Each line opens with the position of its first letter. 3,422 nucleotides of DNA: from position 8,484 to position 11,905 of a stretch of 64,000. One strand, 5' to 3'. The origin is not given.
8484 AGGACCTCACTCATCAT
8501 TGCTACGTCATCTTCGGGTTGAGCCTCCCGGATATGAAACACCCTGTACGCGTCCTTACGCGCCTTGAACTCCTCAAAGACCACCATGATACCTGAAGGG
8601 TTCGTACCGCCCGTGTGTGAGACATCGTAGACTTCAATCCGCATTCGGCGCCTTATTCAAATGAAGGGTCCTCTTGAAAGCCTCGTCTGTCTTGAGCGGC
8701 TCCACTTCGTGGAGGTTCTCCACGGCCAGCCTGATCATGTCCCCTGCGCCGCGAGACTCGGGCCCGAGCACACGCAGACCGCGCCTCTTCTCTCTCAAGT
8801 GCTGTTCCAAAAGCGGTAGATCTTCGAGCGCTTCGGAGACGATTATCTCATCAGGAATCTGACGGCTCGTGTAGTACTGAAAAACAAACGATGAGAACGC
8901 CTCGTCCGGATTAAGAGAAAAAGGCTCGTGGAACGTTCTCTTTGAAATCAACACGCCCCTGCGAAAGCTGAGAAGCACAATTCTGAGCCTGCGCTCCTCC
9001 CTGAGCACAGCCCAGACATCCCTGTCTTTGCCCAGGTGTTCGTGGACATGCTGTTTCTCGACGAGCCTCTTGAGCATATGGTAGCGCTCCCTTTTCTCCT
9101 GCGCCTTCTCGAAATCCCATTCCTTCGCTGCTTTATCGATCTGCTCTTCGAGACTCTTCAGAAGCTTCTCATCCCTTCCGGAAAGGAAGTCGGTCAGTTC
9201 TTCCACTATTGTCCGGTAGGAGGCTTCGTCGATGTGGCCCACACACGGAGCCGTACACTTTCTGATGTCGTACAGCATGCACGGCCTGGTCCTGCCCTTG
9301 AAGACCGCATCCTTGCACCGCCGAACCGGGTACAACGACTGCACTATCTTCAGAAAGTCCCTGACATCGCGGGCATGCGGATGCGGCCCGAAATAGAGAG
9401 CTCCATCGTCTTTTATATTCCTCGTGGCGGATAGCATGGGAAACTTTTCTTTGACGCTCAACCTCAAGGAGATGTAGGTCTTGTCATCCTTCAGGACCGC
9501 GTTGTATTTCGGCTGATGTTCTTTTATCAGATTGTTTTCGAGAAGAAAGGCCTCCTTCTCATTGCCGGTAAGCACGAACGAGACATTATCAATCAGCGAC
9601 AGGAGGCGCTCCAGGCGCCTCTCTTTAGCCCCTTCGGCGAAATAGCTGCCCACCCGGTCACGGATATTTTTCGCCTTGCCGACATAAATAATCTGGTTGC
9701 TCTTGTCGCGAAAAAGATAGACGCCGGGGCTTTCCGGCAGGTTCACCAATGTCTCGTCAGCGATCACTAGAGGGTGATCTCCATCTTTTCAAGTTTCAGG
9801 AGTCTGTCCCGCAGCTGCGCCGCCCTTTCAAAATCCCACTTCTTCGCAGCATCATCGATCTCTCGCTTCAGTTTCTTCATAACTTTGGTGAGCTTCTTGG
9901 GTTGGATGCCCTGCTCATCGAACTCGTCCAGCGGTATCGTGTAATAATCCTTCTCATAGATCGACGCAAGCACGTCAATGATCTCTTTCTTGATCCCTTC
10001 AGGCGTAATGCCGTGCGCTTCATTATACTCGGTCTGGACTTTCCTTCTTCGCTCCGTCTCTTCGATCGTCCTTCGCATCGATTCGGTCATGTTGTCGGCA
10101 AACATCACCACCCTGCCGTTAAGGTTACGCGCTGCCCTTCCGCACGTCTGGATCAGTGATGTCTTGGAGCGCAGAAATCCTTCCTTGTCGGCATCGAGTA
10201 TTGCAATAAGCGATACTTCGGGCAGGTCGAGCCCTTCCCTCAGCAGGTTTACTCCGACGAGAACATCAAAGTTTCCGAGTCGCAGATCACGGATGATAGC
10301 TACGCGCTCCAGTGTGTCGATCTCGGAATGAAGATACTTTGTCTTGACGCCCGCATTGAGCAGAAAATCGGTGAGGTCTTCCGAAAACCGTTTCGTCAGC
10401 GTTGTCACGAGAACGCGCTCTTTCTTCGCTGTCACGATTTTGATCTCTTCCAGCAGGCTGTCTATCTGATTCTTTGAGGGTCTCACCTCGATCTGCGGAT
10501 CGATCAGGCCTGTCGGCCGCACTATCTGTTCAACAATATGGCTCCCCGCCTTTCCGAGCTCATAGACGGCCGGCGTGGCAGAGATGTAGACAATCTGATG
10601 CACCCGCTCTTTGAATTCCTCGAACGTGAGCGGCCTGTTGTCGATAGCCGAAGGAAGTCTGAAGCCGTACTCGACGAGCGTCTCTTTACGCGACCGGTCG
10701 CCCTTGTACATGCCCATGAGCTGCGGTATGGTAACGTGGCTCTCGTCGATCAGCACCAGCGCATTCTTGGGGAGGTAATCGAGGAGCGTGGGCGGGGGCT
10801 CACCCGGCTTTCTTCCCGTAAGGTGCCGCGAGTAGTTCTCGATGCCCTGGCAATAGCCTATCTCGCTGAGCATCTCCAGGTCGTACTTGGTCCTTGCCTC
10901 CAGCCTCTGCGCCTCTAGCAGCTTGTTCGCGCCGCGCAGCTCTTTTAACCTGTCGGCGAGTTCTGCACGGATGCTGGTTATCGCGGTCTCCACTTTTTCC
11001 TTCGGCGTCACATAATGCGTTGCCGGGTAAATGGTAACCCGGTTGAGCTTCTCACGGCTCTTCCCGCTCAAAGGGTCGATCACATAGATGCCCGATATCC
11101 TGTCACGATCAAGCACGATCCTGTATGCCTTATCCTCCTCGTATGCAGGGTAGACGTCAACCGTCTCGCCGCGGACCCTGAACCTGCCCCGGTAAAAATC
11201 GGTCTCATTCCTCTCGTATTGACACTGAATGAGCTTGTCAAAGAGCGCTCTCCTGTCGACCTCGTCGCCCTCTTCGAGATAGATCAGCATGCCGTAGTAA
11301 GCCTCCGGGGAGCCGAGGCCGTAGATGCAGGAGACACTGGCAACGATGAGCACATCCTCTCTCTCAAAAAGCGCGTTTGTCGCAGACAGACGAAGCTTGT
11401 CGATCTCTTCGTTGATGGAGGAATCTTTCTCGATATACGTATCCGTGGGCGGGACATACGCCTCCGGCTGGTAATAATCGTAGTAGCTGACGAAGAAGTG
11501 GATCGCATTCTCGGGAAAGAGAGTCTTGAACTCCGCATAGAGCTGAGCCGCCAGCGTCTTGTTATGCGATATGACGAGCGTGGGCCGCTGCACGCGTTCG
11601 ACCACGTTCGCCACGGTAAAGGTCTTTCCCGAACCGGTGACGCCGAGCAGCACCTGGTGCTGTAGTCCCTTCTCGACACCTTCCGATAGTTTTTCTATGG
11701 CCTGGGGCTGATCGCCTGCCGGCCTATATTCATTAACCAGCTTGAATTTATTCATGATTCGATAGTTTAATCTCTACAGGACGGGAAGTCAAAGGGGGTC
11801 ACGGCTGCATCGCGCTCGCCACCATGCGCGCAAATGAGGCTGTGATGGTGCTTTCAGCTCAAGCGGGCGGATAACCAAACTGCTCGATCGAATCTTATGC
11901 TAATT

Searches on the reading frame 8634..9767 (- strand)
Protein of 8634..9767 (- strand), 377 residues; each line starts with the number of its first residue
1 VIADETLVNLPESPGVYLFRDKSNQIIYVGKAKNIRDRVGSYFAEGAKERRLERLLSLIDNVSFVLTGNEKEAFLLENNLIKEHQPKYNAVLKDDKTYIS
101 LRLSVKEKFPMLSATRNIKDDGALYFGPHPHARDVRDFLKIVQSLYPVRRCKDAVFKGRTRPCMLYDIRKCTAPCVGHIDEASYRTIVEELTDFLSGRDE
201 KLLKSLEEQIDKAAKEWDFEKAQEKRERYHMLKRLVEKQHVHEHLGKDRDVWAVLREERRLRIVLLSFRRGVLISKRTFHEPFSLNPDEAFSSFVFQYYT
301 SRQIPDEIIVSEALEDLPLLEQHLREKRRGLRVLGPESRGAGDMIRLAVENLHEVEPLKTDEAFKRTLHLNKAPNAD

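Call 37: search_protein_families(library=pfam, proteins=[window:8634-9767:-], max_evalue=0.00001)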
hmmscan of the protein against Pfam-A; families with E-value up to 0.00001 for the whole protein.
window:8634-9767:- (377 aa): 2 families
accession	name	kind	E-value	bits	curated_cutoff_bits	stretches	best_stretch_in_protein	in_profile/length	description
PF22920.2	UvrC_RNaseH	-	3.2e-15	56.5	24.3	1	248-352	1-109/116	UvrC Ribonuclease H-like domain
PF01541.30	GIY-YIG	-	6.1e-10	39.7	22.6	1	14-89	2-78/78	GIY-YIG catalytic domain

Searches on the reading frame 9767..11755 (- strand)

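Call 37: search_protein_families(library=pfam, proteins=[window:9767-11755:-], max_evalue=0.00001)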
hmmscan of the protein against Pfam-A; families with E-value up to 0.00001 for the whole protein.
window:9767-11755:- (662 aa): 5 families
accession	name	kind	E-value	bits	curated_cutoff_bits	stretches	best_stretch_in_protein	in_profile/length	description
PF17757.6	UvrB_inter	-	1.6e-30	105.5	22.9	1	158-248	1-91/91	UvrB interaction domain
PF12344.14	UvrB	-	2.5e-21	75.7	27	1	551-592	1-42/43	Ultra-violet resistance protein B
PF00271.37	Helicase_C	-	1.9e-18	67.2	23.5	1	433-544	5-109/110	Helicase conserved C-terminal domain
PF04851.21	ResIII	-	6.6e-11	42.8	22.5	1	14-84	6-81/164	Type III restriction enzyme, res subunit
PF02151.25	UVR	-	1.2e-07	31.6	21.5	1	624-657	2-35/36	UvrB/uvrC motif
